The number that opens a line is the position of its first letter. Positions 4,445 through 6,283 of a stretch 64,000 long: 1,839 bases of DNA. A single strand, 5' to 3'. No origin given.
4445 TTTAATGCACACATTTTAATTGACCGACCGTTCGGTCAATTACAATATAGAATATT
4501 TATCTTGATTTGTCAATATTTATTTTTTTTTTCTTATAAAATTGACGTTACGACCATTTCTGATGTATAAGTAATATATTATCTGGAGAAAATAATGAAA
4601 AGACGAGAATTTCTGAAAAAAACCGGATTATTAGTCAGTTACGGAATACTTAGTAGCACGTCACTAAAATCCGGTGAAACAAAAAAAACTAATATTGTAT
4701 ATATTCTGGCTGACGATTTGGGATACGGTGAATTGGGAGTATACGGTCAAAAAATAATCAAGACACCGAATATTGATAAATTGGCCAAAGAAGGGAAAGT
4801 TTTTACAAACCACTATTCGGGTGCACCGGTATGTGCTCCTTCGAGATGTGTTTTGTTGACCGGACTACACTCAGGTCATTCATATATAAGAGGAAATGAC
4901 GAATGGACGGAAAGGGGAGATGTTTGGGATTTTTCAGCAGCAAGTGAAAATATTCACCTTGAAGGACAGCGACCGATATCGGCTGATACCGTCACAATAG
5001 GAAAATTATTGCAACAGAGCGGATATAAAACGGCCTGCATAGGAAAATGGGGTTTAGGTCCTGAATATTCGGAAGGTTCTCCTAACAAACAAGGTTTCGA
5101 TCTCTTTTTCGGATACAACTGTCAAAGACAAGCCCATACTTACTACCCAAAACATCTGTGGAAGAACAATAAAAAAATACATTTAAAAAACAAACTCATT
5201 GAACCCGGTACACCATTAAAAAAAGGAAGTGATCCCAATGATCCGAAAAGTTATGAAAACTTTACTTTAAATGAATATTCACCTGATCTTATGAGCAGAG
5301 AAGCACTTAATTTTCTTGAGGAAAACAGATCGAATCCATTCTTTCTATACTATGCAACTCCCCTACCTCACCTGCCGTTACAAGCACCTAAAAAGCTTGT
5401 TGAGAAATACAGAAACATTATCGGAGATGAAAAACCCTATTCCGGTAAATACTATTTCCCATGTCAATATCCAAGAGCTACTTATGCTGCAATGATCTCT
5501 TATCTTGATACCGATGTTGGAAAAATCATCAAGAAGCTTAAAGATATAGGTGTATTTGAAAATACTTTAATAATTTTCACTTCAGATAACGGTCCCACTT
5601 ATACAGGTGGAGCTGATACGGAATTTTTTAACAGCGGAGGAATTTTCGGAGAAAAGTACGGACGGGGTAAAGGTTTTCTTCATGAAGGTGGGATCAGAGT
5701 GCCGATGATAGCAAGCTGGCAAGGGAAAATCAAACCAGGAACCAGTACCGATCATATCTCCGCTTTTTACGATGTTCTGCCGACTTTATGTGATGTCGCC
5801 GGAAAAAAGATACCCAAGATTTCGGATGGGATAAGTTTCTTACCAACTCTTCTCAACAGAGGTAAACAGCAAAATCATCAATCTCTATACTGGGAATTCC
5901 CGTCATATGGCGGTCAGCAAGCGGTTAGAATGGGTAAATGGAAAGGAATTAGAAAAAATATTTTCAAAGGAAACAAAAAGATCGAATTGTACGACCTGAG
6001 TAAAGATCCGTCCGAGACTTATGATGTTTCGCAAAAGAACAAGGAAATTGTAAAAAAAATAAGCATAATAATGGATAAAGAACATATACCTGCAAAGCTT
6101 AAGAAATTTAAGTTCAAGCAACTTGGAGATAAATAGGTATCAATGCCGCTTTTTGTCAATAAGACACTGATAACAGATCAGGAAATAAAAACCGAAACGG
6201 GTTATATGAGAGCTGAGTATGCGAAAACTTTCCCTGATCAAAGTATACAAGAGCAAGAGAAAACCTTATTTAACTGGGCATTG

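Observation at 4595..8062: Parvulin PPIase fused to an anaerobic sulfatase maturase, coupled to a Tat arylsulfatase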

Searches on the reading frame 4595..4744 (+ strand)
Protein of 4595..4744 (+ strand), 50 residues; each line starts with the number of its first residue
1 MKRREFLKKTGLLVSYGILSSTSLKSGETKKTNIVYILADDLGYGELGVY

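Call 67: search_protein_families(library=pfam, proteins=[window:4595-4744:+], max_evalue=10)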
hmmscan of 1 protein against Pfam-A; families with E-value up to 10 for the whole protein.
seq(50 aa): 0 families

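Call 68: search_protein_families(library=ncbifam, proteins=[window:4595-4744:+], max_evalue=10)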
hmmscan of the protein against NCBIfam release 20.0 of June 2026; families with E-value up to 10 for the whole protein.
seq(50 aa): 1 family
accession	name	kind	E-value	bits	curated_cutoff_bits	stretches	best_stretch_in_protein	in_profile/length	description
NF038009.1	TatB_1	subfamily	0.031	14.5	100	1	1-46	14-61/70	twin-arginine translocation system-associated protein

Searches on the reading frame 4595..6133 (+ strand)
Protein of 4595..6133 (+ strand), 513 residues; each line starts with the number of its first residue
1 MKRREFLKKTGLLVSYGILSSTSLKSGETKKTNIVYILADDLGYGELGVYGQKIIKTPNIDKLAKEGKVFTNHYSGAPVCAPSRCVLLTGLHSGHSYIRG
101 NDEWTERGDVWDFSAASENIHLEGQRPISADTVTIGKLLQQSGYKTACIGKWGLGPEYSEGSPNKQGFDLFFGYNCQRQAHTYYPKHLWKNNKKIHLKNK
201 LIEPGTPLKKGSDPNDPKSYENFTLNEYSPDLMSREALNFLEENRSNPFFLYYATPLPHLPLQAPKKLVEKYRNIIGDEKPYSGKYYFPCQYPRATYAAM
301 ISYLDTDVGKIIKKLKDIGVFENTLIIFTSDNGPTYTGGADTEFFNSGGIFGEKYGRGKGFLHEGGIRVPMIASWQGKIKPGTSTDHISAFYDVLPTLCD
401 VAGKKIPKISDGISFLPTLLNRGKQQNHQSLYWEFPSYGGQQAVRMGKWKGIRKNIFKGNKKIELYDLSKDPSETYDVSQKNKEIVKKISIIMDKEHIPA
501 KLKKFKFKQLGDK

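Call 3: search_protein_families(library=pfam, proteins=[window:4595-6133:+], max_evalue=0.01)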
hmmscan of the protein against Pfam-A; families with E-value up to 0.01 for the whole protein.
window:4595-6133:+ (513 aa): 5 families
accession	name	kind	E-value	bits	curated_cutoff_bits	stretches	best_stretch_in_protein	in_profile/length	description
PF00884.28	Sulfatase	-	1.1e-58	199.4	25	1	33-403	2-300/301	Sulfatase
PF16347.10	SGSH_C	-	5.6e-18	66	29.3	1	359-488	8-143/154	N-sulphoglucosamine sulphohydrolase, C-terminal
PF01663.27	Phosphodiest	-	6.3e-11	42.9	23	1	56-334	19-221/342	Type I phosphodiesterase / nucleotide pyrophosphatase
PF02995.22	DUF229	-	0.0013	18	25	1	297-336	306-345/496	Protein of unknown function (DUF229)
PF14707.11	Sulfatase_C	-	0.0015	19.5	30.9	0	464-493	57-89/127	C-terminal region of aryl-sulfatase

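Call 4: search_protein_families(library=ncbifam, proteins=[window:4595-6133:+], max_evalue=0.01)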
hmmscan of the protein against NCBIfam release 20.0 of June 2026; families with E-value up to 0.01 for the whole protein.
window:4595-6133:+ (513 aa): 5 families
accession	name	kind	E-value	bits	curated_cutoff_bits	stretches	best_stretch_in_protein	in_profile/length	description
NF010322.0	PRK13759.1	equivalog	4.8e-48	163.9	481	3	294-484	267-442/486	arylsulfatase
TIGR03417.1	chol_sulfatase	equivalog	5.2e-36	124.6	433.45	2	294-484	252-425/500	choline-sulfatase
NF045661.1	HdlasePehA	equivalog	6.6e-32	110.8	900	2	294-435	281-408/506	phosphoric/sulfuric ester hydrolase PehA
NF052527.1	Mn_arylsulf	exception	1.4e-26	93.5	850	2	32-278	2-229/479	manganese-dependent arylsulfatase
NF038075.1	fam_STM4013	hypoth_equivalog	0.0021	17.6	250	0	294-337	197-237/261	STM4013/SEN3800 family hydrolase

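Call 27: search_solved_structures(query=window:4595-6133:+, max_evalue=1e-20, show_alignments=1)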
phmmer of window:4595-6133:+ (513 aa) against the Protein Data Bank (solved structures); distinct sequences matched with E-value up to 1e-20: 57.
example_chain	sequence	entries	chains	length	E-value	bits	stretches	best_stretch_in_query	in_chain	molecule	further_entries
7ana_AAA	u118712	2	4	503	2.4e-182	610.2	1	29-494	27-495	N-acetylgalactosamine-6-sulfatase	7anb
7an1_AAA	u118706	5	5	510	1.2e-99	337.4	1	28-499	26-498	Arylsulfatase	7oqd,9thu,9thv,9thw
9fo1_A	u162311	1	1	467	2.2e-70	240.8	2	214-481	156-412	k-carrageenan sulfatase S1_16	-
7stt_A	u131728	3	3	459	1.4e-61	211.7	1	219-482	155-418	N-acetylgalactosamine-6-sulfatase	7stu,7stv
6prm_A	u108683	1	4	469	2.9e-60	207.4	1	29-489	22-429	exo-4S-kappa carrageenan S1 sulfatase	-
6psm_A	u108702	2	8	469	8.1e-59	202.6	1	29-489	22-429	exo-4S-kappa carrageenan S1 sulfatase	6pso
6bia_A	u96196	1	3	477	4.1e-57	197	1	28-489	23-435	Sulfatase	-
6b0k_A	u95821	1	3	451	4.7e-55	190.2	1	31-489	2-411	Iota-carrageenan sulfatase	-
6b0j_A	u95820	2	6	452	4.8e-55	190.2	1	31-489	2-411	Iota-carrageenan sulfatase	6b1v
3ed4_A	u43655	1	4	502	6.4e-55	189.8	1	11-488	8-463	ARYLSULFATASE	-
9s8a_A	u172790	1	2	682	3.5e-51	177.4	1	296-487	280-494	Sulfatase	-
9hh3_A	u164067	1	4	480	1.2e-49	172.3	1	28-487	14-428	Sulfatase, family S1-19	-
9hh2_A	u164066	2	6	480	3.3e-48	167.6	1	28-487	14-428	Sulfatase, family S1-19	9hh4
9s8x_A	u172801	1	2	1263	4e-47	164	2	31-266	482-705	Sulfatase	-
7oze_AAA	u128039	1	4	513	7e-44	153.3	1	231-495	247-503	Putative secreted sulfatase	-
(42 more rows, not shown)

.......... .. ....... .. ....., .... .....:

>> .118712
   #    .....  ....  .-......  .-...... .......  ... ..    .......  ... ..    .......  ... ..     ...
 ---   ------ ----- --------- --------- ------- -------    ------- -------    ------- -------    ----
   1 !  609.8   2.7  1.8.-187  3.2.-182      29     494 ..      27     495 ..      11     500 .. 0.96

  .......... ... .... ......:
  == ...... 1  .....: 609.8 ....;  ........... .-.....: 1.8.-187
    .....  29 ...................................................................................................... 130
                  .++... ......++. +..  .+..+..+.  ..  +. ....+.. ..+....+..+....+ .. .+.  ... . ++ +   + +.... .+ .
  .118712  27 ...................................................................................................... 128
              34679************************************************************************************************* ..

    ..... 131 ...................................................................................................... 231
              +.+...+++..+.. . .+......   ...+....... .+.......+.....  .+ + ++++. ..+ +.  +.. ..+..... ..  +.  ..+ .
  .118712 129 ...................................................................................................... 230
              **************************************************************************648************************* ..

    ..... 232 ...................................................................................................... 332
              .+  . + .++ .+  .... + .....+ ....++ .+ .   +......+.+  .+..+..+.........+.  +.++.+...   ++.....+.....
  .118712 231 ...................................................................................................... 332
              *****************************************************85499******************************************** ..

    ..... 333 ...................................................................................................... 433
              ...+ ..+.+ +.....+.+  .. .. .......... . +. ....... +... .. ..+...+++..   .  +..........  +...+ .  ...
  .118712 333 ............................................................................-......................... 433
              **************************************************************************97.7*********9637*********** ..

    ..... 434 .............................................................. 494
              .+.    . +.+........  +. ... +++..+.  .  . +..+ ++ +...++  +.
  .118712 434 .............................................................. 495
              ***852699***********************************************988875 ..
